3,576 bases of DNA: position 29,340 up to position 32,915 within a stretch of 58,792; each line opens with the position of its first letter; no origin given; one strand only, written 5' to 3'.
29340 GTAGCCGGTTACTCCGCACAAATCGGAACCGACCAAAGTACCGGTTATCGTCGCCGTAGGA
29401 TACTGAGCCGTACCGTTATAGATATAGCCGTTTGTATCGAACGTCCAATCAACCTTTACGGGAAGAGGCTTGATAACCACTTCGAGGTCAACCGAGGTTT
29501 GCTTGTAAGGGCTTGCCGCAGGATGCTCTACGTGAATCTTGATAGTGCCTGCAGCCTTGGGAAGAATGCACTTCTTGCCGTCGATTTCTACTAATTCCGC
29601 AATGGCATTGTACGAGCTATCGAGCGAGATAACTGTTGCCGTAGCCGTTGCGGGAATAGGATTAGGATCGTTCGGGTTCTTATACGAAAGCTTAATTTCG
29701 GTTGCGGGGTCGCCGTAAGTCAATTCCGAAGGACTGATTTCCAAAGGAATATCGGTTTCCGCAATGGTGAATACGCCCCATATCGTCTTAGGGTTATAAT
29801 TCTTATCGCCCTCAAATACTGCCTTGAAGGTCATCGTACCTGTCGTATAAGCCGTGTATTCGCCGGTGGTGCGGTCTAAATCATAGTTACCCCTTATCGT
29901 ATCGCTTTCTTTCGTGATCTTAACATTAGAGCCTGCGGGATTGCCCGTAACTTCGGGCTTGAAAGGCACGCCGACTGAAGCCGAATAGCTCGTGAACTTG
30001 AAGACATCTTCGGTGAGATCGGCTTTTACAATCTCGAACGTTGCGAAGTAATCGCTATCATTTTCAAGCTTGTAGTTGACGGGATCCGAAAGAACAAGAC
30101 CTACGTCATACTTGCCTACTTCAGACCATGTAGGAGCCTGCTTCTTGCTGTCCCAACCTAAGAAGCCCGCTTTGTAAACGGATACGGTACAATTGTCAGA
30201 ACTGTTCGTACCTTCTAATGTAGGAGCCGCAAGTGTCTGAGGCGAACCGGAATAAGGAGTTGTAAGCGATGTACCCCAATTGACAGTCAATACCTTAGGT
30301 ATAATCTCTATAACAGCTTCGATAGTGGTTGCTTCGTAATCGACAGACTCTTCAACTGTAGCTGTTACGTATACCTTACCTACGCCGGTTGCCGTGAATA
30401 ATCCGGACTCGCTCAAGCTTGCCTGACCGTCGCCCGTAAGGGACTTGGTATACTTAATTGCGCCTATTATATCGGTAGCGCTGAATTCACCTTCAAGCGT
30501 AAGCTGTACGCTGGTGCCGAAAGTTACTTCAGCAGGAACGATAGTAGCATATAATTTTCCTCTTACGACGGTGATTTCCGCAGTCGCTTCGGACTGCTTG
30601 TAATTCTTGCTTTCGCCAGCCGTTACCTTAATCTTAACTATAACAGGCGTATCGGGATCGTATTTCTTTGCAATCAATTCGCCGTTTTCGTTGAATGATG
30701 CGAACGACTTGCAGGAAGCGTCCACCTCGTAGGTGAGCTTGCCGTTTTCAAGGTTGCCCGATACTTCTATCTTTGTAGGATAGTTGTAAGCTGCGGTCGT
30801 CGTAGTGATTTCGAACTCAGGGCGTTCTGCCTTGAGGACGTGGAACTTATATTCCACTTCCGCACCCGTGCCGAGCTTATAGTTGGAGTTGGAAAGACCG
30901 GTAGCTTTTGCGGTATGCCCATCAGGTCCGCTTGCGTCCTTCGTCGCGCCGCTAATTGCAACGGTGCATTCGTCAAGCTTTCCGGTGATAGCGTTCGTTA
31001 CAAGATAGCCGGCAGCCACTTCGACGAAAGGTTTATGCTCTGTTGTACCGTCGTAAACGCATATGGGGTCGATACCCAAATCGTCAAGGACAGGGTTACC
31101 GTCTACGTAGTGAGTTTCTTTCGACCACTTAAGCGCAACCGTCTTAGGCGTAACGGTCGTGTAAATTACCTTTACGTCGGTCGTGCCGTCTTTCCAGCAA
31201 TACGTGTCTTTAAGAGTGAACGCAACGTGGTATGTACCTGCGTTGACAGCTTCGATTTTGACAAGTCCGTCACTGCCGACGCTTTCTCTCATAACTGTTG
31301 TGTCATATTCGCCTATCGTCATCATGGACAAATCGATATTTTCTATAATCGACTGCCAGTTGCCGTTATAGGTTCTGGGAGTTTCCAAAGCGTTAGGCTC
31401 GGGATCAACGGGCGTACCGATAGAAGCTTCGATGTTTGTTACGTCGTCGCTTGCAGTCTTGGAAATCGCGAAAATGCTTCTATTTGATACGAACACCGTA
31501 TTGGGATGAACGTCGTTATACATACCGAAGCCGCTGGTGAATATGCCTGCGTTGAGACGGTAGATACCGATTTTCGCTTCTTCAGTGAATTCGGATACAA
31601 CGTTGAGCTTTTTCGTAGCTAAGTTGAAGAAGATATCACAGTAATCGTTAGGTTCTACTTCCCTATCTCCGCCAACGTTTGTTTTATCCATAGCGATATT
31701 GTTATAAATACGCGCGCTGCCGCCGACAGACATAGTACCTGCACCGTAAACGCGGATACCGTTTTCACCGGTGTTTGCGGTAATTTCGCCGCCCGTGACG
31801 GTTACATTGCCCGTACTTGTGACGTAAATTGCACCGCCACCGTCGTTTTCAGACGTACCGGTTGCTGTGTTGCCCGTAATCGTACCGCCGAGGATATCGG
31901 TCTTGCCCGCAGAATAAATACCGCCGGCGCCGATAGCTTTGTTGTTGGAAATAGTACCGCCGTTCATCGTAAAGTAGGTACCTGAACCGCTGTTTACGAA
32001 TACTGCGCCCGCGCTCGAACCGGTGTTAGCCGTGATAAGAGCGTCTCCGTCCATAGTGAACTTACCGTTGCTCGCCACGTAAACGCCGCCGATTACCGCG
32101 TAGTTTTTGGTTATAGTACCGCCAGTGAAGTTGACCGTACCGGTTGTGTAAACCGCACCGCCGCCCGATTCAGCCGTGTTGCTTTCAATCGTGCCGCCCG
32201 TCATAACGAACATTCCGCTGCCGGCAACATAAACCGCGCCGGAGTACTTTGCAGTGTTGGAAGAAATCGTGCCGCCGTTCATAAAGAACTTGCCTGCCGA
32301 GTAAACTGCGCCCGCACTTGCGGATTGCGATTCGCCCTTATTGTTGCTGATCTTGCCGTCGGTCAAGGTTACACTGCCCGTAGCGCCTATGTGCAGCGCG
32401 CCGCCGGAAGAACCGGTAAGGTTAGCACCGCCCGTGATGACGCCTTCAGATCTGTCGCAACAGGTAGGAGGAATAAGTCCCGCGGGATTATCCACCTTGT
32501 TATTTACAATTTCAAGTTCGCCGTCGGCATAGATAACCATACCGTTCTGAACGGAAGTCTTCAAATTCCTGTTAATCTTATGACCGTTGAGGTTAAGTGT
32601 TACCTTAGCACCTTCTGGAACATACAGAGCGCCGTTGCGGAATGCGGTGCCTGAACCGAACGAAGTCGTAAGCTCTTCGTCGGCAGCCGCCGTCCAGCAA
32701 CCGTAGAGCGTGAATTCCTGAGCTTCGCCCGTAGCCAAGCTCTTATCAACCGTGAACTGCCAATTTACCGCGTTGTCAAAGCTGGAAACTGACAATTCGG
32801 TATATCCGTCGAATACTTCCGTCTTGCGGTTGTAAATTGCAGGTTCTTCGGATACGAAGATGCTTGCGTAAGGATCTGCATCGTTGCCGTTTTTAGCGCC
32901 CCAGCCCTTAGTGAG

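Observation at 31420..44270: Fourteen copies of a ~300-aa module with an invariant-like '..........' signature preceding G-rich beta-helix turns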

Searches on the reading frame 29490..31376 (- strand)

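Call 8: search_protein_families(library=pfam, proteins=[window:29490-31376:-], max_evalue=1)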
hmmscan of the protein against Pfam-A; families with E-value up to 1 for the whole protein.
window:29490-31376:- (629 aa): 2 families
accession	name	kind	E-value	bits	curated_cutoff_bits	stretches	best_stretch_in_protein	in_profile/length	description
PF16640.11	Big_3_5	-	0.0048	17.9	35.5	1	474-531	18-79/88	Bacterial Ig-like domain (group 3)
PF00801.26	PKD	-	0.12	12.8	23.5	0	45-70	55-80/80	PKD domain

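Call 9: search_protein_families(library=ncbifam, proteins=[window:29490-31376:-], max_evalue=1)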
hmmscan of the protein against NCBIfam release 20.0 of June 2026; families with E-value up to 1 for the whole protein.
window:29490-31376:- (629 aa): 0 families

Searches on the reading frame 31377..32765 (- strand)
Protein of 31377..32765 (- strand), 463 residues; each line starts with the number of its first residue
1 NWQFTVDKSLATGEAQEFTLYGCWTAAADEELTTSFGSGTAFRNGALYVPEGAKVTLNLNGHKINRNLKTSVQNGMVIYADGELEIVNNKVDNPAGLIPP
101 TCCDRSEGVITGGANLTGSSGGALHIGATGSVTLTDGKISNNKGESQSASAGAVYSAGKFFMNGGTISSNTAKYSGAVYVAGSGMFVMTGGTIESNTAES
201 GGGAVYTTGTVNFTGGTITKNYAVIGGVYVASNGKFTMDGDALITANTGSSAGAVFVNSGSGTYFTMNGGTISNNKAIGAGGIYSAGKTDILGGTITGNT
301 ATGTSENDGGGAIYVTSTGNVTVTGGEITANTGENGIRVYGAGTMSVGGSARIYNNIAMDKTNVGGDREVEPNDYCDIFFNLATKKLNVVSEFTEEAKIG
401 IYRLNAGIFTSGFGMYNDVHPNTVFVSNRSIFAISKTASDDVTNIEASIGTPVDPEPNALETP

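Call 8: search_protein_families(library=pfam, proteins=[window:31377-32765:-], max_evalue=1)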
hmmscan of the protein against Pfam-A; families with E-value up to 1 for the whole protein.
window:31377-32765:- (463 aa): 1 family
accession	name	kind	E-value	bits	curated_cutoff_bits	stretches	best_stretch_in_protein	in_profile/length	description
PF06526.17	DUF1107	-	0.0066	16.8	25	0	174-194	20-40/63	Protein of unknown function (DUF1107)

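Call 9: search_protein_families(library=ncbifam, proteins=[window:31377-32765:-], max_evalue=1)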
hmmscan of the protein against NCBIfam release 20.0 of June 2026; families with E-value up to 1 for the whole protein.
window:31377-32765:- (463 aa): 1 family
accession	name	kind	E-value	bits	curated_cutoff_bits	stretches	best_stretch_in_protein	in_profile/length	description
TIGR01376.1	POMP_repeat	repeat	0.0044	16.8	15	1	193-213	7-27/28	polymorphic outer membrane protein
